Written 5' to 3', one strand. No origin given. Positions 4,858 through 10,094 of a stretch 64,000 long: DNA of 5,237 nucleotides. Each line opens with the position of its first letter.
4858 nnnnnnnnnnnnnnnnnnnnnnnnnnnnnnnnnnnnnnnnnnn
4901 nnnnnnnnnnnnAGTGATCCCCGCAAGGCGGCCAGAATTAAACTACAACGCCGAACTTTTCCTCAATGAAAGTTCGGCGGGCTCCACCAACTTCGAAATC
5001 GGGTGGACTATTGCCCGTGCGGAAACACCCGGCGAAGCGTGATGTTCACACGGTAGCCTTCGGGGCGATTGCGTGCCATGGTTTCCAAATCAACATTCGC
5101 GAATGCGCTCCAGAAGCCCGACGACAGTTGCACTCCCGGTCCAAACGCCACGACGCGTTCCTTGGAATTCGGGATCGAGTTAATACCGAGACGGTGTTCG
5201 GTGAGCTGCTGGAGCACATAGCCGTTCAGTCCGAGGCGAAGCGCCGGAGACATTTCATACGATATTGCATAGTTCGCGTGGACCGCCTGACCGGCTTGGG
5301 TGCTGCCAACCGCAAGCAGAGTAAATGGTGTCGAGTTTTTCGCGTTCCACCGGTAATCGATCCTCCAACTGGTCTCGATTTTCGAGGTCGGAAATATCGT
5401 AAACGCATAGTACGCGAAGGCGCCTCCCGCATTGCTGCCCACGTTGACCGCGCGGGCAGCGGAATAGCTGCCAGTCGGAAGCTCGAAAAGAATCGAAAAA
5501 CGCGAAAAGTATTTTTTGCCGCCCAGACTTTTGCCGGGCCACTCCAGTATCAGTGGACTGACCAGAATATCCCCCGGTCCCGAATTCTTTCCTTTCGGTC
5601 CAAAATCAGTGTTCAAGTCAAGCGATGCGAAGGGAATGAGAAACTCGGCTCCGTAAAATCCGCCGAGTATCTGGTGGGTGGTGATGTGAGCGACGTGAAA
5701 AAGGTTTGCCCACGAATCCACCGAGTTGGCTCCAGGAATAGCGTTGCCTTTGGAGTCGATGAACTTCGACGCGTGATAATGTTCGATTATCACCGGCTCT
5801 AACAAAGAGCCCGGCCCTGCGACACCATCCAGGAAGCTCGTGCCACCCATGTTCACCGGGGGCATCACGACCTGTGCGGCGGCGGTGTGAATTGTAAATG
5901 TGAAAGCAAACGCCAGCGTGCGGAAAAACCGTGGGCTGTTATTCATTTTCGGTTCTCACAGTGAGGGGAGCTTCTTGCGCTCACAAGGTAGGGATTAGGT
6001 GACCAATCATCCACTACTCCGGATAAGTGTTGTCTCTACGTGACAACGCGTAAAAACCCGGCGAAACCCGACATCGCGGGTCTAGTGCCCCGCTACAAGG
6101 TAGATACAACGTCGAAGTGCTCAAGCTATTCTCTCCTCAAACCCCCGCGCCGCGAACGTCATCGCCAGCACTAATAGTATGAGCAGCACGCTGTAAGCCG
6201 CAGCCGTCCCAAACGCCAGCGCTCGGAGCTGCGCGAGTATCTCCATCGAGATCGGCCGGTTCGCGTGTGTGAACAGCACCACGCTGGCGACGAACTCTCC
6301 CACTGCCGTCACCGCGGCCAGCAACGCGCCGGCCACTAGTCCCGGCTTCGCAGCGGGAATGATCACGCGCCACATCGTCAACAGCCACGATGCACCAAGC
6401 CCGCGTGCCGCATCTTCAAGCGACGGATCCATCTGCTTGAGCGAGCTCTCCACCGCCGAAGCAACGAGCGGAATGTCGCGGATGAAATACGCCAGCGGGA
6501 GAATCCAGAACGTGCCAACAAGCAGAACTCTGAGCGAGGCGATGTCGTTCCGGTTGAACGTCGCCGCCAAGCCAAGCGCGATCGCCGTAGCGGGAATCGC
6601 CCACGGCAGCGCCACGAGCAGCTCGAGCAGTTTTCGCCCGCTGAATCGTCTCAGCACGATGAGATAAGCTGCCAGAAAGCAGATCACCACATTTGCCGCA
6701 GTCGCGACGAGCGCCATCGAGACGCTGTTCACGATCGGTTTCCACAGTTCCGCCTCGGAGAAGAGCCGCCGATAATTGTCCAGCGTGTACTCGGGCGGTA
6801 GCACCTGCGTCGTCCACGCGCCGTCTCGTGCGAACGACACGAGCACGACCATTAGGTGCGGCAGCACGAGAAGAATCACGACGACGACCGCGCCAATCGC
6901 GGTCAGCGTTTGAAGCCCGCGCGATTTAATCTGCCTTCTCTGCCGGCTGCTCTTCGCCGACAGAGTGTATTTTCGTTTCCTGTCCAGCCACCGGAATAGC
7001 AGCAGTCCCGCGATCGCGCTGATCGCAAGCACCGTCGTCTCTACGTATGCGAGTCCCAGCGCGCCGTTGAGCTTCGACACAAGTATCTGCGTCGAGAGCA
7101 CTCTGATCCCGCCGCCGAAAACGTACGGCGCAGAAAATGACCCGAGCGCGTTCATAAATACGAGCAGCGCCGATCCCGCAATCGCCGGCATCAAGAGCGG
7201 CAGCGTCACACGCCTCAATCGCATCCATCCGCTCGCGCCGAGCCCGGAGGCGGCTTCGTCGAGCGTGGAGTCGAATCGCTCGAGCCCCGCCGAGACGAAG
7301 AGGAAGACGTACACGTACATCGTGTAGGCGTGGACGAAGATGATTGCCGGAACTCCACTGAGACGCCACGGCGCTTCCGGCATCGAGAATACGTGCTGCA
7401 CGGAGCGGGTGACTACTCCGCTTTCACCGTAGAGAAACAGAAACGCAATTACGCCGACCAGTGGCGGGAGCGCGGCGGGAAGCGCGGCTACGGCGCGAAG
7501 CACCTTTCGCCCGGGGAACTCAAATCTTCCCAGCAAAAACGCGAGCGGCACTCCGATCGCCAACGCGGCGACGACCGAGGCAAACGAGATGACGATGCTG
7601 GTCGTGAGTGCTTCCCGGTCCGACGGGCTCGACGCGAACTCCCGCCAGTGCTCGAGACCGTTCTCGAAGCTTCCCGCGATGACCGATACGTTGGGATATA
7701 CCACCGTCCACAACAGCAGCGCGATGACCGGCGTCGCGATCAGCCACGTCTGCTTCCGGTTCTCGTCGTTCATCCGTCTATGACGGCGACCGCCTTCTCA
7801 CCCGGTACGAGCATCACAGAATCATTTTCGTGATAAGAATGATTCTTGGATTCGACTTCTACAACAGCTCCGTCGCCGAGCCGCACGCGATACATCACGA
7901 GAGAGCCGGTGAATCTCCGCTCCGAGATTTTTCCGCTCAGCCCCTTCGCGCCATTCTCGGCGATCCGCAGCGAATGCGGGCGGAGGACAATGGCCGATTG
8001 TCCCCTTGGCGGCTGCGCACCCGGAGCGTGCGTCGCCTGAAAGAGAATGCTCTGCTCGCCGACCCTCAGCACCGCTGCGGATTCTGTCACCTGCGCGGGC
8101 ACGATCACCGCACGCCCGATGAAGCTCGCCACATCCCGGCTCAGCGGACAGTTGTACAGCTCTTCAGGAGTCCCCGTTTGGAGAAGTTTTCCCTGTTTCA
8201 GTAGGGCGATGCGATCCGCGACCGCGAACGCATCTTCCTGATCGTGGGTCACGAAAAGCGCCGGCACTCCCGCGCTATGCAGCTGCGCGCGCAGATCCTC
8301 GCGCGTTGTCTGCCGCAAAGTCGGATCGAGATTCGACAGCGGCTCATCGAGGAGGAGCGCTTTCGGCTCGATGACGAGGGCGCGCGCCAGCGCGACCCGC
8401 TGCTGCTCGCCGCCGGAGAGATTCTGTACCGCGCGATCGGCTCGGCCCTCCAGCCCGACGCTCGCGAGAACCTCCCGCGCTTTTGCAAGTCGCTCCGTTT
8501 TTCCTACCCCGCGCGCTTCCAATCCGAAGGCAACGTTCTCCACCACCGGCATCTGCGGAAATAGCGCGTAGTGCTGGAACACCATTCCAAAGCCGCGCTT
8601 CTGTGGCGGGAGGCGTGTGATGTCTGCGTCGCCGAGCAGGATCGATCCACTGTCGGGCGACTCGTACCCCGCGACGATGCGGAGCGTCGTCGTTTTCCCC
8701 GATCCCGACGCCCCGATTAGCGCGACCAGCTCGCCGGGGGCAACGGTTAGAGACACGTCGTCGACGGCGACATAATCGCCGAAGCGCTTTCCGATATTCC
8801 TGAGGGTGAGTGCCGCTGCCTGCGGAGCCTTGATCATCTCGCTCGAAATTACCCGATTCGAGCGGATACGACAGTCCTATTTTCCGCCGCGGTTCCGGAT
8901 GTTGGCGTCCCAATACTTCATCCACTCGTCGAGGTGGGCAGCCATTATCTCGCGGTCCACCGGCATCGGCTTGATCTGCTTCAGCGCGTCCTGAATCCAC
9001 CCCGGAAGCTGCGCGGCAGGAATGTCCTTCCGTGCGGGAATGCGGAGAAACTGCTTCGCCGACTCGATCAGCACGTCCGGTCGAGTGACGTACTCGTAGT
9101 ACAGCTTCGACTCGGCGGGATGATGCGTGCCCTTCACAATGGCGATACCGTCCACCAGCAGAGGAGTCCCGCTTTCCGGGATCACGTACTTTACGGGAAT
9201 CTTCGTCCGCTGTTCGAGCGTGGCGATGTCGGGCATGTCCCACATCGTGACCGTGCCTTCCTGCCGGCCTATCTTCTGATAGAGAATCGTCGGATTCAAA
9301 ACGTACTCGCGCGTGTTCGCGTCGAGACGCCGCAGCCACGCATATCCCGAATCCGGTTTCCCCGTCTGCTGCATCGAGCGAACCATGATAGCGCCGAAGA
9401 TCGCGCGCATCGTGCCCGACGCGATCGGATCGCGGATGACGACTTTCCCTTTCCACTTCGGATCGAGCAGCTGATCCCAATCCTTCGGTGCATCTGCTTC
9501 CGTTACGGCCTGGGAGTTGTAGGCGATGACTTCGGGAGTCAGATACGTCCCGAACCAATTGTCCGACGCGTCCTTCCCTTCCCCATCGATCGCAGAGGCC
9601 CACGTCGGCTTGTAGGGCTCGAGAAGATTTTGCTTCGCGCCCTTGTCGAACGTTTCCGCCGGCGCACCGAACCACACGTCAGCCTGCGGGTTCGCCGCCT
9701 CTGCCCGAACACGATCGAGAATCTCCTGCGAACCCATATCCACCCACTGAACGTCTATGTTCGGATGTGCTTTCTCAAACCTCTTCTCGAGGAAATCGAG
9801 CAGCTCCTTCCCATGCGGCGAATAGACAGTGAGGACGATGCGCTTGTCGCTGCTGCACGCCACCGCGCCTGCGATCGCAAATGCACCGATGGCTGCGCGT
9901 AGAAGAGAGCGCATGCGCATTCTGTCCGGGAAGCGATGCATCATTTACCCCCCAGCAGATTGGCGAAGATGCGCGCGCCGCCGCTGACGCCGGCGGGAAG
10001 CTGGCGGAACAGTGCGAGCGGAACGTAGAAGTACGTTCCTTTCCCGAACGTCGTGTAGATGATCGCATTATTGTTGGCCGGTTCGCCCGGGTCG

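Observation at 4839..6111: Duplicated ~105-nt leader that may reveal the ECF target promoter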

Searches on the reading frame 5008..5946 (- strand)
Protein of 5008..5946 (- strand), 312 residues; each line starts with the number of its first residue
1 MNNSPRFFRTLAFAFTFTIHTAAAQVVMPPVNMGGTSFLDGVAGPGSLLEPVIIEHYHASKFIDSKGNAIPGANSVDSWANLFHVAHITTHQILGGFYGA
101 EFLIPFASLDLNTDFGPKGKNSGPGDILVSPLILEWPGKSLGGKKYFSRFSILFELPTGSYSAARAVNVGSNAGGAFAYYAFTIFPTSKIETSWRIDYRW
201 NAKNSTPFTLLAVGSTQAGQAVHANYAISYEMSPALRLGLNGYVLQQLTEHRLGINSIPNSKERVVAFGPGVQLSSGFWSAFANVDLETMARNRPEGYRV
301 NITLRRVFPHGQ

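Call 6: search_protein_families(library=pfam, proteins=[window:5008-5946:-])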
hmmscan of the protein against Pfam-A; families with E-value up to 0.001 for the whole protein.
window:5008-5946:- (312 aa): 1 family
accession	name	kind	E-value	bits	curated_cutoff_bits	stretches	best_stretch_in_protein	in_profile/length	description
PF13557.12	Phenol_MetA_deg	-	1.5e-47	163.2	22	1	60-303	2-241/242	Putative MetA-pathway of phenol degradation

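Call 72: find_homologous_proteins(query=window:5008-5946:-, max_evalue=1e-60)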
Query window:5008-5946:- (312 aa): 131 proteins with E <= 1e-60 among 1930 candidates; the best 120 are listed.
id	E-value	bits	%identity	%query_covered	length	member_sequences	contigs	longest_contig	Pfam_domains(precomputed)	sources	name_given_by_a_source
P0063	1.7e-207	706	100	100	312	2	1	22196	PF13557.13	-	-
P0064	1.8e-179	614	85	99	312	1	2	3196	PF13557.13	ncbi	-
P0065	4.6e-177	606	84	100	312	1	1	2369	PF13557.13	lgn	-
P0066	1.0e-173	595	84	99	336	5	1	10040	PF13557.13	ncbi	-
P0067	5.4e-147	507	72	98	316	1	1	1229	PF13557.13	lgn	-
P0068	3.1e-145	501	73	92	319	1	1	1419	PF13557.13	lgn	-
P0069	2.2e-141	489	68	96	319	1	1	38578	PF13557.13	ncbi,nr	ncbi:MAG TPA: transporter [Gemmatimonadaceae bacterium]|nr:transporter [Gemmatimonadaceae bacterium]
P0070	2.3e-135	469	70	93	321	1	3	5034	PF13557.13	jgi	jgi:hypothetical protein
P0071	5.6e-135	468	65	96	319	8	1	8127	PF13557.13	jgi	jgi:hypothetical protein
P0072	2.2e-133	462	67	92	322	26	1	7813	PF13557.13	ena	-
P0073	5.3e-133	461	67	98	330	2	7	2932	PF13557.13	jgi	jgi:hypothetical protein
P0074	6.8e-133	461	67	93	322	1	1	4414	PF13557.13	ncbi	ncbi:MAG: transporter [Gemmatimonadaceae bacterium]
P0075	4.4e-132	458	68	93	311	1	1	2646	PF13557.13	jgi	jgi:hypothetical protein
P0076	5.0e-132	458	68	92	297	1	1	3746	PF13557.13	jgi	jgi:hypothetical protein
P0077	8.0e-132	457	67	93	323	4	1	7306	PF13557.13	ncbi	-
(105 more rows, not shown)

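Call 73: find_encoding_contigs(protein=P0065, flank=4000, max_places=3)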
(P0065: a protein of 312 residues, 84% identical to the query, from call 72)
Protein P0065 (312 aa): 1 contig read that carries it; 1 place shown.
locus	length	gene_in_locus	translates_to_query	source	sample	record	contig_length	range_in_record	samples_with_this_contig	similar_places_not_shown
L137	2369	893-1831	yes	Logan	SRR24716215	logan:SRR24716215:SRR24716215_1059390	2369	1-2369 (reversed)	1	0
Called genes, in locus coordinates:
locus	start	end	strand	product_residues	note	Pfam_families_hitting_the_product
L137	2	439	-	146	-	?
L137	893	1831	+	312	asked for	PF13557:Phenol_MetA_deg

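Call 74: find_encoding_contigs(protein=P0069, flank=6000, max_places=3)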
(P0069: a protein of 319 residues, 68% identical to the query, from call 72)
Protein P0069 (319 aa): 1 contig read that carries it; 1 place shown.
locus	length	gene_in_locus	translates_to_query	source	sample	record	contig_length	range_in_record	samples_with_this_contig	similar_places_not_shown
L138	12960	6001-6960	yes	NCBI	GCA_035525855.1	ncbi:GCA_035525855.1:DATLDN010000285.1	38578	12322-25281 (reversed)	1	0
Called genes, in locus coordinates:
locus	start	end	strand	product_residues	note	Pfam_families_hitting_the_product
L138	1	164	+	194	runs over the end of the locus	PF13489:Methyltransf_23, PF05175:MTS (weak), PF01209:Ubie_methyltran (weak), PF06325:PrmA (weak), PF13847:Methyltransf_31, PF08241:Methyltransf_11, PF08242:Methyltransf_12, PF13649:Methyltransf_25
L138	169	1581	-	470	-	-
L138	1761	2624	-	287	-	-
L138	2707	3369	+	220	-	PF00392:GntR, PF07729:FCD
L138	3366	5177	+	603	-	PF00144:Beta-lactamase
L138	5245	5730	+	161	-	-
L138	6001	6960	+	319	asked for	PF13557:Phenol_MetA_deg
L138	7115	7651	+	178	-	PF13858:DUF4199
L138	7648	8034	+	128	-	PF00903:Glyoxalase (weak), PF18029:Glyoxalase_6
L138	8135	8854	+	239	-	PF14329:DUF4386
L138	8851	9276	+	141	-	-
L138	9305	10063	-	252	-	-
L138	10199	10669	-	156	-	-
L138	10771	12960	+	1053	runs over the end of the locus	PF13620:CarboxypepD_reg (weak), PF25183:OMP_b-brl_4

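Call 75: find_encoding_contigs(protein=P0070, flank=5000, max_places=3)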
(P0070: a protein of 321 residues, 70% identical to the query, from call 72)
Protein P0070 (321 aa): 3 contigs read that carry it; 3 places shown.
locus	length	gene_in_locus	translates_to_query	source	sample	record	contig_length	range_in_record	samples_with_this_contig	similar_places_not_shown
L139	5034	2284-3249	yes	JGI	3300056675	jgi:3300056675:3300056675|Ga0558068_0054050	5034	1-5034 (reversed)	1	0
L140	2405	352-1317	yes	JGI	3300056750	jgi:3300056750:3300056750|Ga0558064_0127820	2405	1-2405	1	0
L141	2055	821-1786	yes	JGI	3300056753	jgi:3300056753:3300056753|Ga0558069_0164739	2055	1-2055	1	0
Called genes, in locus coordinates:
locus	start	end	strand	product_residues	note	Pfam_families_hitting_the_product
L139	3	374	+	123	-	?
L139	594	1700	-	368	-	PF00069:Pkinase, PF07714:PK_Tyr_Ser-Thr, PF01636:APH (faint), PF03109:ABC1 (faint)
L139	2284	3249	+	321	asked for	PF13557:Phenol_MetA_deg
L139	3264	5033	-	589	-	?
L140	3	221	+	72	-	?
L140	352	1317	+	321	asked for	PF13557:Phenol_MetA_deg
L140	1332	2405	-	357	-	?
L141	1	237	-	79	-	?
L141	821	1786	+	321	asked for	PF13557:Phenol_MetA_deg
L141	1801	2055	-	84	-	?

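Call 76: find_encoding_contigs(protein=P0072, flank=6000, max_places=3)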
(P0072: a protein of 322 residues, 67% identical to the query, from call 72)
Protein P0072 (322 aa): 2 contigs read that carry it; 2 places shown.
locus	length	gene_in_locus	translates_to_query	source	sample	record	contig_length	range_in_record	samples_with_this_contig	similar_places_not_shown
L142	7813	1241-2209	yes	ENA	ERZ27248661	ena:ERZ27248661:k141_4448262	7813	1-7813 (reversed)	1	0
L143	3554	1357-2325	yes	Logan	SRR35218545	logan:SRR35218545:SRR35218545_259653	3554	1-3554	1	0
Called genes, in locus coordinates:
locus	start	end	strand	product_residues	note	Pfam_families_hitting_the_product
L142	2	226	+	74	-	?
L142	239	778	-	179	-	PF10604:Polyketide_cyc2, PF03364:Polyketide_cyc (weak), PF08327:AHSA1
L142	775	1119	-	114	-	PF12840:HTH_20, PF01022:HTH_5, PF01978:TrmB (weak), PF12802:MarR_2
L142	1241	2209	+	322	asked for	PF13557:Phenol_MetA_deg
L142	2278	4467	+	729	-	PF13620:CarboxypepD_reg (weak), PF07715:Plug, PF00593:TonB_dep_Rec_b-barrel (weak)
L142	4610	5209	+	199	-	PF05239:PRC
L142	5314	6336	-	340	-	PF07478:Dala_Dala_lig_C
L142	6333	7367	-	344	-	PF15887:Peptidase_Mx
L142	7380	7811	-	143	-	?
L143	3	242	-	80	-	?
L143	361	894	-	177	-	PF10604:Polyketide_cyc2, PF03364:Polyketide_cyc (weak), PF08327:AHSA1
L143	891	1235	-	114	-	PF12840:HTH_20, PF01022:HTH_5, PF01978:TrmB (weak), PF12802:MarR_2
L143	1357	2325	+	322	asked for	PF13557:Phenol_MetA_deg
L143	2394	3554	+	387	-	?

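Call 93: find_encoding_contigs(protein=P0067, flank=3000, max_places=3)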
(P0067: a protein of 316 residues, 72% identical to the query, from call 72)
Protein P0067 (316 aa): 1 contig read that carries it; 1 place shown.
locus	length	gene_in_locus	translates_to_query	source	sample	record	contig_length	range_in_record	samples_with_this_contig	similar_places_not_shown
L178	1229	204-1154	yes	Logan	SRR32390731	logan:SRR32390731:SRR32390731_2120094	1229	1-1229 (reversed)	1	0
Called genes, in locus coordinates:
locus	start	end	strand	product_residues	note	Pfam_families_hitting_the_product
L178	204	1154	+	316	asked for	PF13557:Phenol_MetA_deg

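Call 94: find_encoding_contigs(protein=P0068, flank=3000, max_places=3)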
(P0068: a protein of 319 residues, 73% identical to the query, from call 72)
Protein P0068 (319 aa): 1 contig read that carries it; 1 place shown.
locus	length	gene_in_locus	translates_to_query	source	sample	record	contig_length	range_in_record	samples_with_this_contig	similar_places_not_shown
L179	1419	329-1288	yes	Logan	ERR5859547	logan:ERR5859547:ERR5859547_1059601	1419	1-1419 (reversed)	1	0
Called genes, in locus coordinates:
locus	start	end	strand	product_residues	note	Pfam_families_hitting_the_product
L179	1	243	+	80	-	?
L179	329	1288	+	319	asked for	PF13557:Phenol_MetA_deg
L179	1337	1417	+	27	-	?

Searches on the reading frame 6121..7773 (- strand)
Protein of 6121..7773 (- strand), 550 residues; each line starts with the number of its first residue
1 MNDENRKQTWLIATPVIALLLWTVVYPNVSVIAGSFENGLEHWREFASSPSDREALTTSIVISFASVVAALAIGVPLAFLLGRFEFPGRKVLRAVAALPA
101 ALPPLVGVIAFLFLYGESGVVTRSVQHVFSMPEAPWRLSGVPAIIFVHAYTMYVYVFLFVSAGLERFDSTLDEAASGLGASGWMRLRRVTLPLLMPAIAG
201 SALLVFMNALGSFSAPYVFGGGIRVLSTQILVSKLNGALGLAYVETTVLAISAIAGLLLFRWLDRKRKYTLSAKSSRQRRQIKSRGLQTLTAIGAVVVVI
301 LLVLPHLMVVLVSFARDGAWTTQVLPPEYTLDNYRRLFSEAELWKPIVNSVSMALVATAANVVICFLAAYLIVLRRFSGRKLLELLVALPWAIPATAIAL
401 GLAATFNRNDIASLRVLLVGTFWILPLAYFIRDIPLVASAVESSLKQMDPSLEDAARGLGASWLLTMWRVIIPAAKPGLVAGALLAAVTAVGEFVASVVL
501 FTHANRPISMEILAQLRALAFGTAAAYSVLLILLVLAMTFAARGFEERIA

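Call 6: search_protein_families(library=pfam, proteins=[window:6121-7773:-])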
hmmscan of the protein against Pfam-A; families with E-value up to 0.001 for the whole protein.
window:6121-7773:- (550 aa): 1 family
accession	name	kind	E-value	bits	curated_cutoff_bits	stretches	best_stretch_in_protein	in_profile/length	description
PF00528.27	BPD_transp_1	-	3e-30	105.8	26.4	2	74-267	1-182/184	Binding-protein-dependent transport system inner membrane component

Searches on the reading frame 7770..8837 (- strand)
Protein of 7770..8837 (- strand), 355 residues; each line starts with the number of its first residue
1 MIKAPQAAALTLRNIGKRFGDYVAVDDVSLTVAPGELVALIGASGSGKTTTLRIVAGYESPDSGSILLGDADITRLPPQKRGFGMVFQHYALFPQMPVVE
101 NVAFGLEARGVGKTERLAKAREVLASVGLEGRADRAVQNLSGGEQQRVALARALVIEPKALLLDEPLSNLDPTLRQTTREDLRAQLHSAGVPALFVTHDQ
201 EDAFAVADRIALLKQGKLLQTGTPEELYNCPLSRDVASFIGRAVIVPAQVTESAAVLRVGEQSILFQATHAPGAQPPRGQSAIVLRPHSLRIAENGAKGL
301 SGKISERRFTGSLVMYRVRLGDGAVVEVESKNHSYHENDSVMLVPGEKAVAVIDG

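Call 6: search_protein_families(library=pfam, proteins=[window:7770-8837:-])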
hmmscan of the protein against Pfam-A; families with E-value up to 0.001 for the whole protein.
window:7770-8837:- (355 aa): 3 families
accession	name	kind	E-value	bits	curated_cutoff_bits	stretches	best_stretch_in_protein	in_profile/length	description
PF00005.33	ABC_tran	-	3e-36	125.5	25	1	26-167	2-136/137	ABC transporter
PF08402.16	TOBE_2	-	1.5e-08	35.1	21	1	284-343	2-66/76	TOBE domain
PF13304.12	AAA_21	-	9.8e-06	26.3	27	0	37-56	1-20/304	AAA domain, putative AbiEii toxin, Type IV TA system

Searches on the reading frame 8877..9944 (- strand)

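Call 6: search_protein_families(library=pfam, proteins=[window:8877-9944:-])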
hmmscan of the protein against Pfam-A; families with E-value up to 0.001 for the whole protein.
window:8877-9944:- (355 aa): 4 families
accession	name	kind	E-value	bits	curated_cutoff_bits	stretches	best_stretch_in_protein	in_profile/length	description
PF13416.11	SBP_bac_8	-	1.2e-22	81.5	27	1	54-313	4-268/279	Bacterial extracellular solute-binding protein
PF13343.11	SBP_bac_6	-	1.3e-19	71.1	24.6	1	99-307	21-220/245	Bacterial extracellular solute-binding protein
PF01547.30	SBP_bac_1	-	2e-19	71.2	26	1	47-290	9-304/307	Bacterial extracellular solute-binding protein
PF13531.11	SBP_bac_11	-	1.3e-13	51.7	25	1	38-289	1-215/227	Bacterial extracellular solute-binding protein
